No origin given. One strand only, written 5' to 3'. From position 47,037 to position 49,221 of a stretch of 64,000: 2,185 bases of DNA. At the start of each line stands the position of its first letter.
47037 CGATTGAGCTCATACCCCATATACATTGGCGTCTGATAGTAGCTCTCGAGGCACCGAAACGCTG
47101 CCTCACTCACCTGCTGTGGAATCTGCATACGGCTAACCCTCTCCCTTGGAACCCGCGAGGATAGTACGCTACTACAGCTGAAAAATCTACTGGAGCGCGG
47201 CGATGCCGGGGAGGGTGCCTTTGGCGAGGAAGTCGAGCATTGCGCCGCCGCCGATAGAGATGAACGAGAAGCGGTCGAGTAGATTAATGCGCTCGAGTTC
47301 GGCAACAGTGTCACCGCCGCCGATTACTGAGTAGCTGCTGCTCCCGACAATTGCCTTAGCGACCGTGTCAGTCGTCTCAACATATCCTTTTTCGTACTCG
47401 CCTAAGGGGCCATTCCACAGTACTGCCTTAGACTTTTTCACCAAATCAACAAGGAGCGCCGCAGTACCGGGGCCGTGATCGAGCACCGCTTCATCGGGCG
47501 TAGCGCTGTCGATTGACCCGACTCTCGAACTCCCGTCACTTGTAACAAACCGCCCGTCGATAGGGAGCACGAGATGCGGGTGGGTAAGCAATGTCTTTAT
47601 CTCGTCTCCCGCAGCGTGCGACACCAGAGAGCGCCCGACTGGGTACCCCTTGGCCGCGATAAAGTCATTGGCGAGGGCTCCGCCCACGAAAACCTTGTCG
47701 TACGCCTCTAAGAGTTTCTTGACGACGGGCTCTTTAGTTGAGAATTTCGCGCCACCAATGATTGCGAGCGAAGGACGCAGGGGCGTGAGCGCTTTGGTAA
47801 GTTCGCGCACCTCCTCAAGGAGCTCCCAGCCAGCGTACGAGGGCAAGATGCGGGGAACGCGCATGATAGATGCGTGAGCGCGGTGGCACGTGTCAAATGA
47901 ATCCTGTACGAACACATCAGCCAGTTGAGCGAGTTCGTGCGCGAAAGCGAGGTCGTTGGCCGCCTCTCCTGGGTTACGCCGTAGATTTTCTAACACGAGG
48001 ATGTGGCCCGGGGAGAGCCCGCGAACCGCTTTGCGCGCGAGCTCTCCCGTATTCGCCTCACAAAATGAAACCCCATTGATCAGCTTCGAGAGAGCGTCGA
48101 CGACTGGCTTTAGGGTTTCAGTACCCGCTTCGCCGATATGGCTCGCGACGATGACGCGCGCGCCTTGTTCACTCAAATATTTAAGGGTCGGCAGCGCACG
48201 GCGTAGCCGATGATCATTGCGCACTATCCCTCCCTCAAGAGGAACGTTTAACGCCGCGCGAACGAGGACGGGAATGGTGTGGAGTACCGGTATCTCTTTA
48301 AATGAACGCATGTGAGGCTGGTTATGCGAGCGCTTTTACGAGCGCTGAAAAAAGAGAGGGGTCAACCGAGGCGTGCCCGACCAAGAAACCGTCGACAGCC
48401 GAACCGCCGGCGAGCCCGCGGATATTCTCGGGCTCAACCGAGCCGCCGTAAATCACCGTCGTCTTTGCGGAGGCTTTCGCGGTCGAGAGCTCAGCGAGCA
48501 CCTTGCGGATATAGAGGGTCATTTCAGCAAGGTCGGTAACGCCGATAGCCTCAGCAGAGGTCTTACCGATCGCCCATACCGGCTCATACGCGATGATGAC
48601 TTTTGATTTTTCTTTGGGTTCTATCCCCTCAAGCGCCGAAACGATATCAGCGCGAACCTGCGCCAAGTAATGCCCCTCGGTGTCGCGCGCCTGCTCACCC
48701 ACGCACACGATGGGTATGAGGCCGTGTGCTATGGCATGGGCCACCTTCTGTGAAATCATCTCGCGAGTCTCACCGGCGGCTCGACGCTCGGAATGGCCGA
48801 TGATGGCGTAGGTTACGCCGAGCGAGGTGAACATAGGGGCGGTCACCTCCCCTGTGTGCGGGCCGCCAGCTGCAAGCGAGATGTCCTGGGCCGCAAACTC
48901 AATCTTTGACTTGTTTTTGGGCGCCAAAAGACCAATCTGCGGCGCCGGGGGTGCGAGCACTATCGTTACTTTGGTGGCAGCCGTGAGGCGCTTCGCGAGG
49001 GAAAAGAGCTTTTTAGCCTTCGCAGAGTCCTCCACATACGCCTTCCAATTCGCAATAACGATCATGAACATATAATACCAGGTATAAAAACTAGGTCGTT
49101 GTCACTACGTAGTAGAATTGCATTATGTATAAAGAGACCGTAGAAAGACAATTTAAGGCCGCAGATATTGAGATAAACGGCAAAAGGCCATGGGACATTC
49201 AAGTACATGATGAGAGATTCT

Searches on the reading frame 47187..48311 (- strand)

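Call 37: search_protein_families(library=pfam, proteins=[window:47187-48311:-])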
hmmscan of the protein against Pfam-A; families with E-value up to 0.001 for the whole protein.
window:47187-48311:- (374 aa): 1 family
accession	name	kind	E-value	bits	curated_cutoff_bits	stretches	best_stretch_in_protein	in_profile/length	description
PF00162.24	PGK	-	3.1e-98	329.7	27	1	15-363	11-377/379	Phosphoglycerate kinase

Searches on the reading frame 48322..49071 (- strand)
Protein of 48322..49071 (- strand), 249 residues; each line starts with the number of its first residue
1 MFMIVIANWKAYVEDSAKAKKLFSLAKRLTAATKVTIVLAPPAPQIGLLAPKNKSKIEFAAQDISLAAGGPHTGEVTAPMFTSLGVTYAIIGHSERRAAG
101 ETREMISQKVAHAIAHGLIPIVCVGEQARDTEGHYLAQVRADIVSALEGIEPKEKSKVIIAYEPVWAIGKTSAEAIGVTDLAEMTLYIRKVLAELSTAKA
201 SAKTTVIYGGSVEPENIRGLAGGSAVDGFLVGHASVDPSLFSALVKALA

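Call 37: search_protein_families(library=pfam, proteins=[window:48322-49071:-])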
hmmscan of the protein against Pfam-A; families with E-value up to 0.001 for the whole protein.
window:48322-49071:- (249 aa): 1 family
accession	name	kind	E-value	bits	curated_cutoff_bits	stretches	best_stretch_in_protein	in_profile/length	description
PF00121.24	TIM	-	5e-65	219.9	20.1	1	3-247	1-244/245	Triosephosphate isomerase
